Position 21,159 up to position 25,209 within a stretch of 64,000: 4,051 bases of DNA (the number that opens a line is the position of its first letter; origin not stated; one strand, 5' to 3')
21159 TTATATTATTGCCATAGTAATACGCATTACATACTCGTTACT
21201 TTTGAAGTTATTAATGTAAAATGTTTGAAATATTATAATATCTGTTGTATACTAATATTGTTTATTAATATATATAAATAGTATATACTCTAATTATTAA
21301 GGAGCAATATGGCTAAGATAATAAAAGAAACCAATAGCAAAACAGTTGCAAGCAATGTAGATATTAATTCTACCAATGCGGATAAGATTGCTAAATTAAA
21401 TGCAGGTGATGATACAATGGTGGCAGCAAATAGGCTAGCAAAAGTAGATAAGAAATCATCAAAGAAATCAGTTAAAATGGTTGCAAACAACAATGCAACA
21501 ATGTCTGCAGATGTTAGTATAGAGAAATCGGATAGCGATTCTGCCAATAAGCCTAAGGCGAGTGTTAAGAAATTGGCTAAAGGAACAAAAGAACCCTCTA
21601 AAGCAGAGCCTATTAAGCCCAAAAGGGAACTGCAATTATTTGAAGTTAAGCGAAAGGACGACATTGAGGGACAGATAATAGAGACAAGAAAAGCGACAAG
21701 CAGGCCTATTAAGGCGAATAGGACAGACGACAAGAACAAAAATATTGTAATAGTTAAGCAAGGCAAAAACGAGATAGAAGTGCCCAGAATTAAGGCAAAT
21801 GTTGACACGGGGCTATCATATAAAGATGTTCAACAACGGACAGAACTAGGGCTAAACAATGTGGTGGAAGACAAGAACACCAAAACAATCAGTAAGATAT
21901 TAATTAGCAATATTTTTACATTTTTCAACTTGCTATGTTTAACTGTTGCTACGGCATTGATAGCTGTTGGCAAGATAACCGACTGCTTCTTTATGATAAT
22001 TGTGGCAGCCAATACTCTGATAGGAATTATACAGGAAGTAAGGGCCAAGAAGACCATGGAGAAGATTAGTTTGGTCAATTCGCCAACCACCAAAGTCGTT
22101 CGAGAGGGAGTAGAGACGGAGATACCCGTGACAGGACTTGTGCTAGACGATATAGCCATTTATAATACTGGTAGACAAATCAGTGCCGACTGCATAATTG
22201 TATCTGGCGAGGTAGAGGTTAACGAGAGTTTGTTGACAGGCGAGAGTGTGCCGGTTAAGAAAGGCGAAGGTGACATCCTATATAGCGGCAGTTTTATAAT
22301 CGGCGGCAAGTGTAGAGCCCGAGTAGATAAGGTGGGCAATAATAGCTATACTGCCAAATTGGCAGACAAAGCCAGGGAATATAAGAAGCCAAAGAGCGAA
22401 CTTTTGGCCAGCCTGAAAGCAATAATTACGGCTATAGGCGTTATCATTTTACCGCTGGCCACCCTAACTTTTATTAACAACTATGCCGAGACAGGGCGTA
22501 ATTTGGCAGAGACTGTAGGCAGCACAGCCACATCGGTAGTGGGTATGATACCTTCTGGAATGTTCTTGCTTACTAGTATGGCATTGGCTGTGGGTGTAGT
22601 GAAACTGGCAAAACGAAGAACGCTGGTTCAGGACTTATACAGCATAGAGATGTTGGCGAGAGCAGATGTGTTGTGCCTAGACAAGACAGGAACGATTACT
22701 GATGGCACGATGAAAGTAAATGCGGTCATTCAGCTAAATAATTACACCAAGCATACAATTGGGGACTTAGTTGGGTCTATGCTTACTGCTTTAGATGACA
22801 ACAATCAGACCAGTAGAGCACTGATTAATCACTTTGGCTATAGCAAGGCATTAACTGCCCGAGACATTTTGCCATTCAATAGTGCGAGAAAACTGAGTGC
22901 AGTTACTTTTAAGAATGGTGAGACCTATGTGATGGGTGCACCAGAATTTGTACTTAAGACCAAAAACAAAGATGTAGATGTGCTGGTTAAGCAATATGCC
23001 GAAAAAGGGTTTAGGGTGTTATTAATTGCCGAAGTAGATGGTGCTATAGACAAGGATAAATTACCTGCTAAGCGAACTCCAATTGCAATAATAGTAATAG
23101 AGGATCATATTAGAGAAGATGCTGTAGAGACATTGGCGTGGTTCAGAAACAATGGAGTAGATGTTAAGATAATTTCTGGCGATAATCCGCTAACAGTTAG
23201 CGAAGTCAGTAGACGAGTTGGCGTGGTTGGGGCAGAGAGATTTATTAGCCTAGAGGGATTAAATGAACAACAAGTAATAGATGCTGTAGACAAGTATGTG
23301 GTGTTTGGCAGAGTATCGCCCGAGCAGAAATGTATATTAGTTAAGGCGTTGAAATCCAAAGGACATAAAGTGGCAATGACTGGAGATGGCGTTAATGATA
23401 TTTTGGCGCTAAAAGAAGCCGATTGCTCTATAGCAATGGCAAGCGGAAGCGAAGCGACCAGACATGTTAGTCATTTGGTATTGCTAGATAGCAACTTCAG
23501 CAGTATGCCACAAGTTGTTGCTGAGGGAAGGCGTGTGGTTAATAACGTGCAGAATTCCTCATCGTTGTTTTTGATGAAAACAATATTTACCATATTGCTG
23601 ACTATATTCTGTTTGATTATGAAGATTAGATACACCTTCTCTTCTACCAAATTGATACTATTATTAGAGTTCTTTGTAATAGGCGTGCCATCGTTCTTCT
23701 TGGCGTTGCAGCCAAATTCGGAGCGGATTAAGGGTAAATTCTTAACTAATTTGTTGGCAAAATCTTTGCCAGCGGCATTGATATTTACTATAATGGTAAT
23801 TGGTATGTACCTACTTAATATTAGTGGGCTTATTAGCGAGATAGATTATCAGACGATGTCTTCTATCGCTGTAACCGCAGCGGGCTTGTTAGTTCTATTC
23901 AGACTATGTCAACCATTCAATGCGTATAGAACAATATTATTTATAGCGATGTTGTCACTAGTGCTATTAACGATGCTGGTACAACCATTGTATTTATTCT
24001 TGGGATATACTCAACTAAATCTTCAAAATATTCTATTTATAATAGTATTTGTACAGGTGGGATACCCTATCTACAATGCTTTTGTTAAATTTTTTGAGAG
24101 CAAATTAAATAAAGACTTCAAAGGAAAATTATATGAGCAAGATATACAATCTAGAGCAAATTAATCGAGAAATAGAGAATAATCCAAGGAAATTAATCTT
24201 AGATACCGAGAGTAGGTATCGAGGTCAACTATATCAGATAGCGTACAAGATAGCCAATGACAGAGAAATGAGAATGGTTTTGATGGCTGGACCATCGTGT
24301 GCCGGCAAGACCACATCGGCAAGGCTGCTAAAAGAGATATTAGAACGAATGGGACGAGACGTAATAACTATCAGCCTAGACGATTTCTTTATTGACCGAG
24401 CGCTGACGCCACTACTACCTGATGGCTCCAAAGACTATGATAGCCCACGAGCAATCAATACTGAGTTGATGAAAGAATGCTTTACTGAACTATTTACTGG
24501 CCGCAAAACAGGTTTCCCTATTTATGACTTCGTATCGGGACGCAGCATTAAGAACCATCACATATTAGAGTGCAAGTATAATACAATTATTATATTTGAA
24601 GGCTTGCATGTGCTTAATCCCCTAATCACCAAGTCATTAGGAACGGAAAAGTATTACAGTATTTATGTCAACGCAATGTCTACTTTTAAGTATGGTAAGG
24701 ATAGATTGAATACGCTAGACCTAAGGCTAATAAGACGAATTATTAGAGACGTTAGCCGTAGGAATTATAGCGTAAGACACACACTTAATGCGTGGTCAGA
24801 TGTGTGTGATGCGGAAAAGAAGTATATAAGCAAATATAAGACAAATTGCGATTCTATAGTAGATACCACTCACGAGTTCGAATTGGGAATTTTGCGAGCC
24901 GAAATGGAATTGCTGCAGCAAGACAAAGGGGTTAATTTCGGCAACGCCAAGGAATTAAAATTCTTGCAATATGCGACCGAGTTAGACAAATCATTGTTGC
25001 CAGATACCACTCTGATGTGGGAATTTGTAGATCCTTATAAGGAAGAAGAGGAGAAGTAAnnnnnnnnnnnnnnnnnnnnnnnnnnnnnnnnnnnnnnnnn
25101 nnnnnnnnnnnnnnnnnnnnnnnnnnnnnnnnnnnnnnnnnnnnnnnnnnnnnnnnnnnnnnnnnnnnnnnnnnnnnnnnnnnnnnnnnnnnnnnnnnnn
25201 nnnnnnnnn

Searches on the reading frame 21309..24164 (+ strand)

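Call 12: search_protein_families(library=pfam, proteins=[window:21309-24164:+])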
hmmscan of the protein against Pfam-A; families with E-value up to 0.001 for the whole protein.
window:21309-24164:+ (951 aa): 3 families
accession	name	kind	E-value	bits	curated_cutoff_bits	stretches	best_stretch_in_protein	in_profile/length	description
PF00122.25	E1-E2_ATPase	-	4.7e-42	144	28.1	1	258-436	4-181/181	E1-E2 ATPase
PF00702.32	Hydrolase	-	3.5e-23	83.4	26.4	1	453-705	2-191/191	haloacid dehalogenase-like hydrolase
PF08282.18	Hydrolase_3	-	0.0006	20.1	20.9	1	677-729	195-247/255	haloacid dehalogenase-like hydrolase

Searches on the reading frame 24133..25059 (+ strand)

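Call 13: search_protein_families(library=pfam, proteins=[window:24133-25059:+])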
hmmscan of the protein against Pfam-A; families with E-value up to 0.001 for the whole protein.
window:24133-25059:+ (308 aa): 2 families
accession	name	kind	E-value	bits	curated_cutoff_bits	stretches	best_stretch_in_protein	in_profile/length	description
PF00485.24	PRK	-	2.3e-19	70.4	22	1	51-246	4-190/196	Phosphoribulokinase / Uridine kinase family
PF06414.18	Zeta_toxin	-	3.1e-05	24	22.3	1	46-85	16-54/199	Zeta toxin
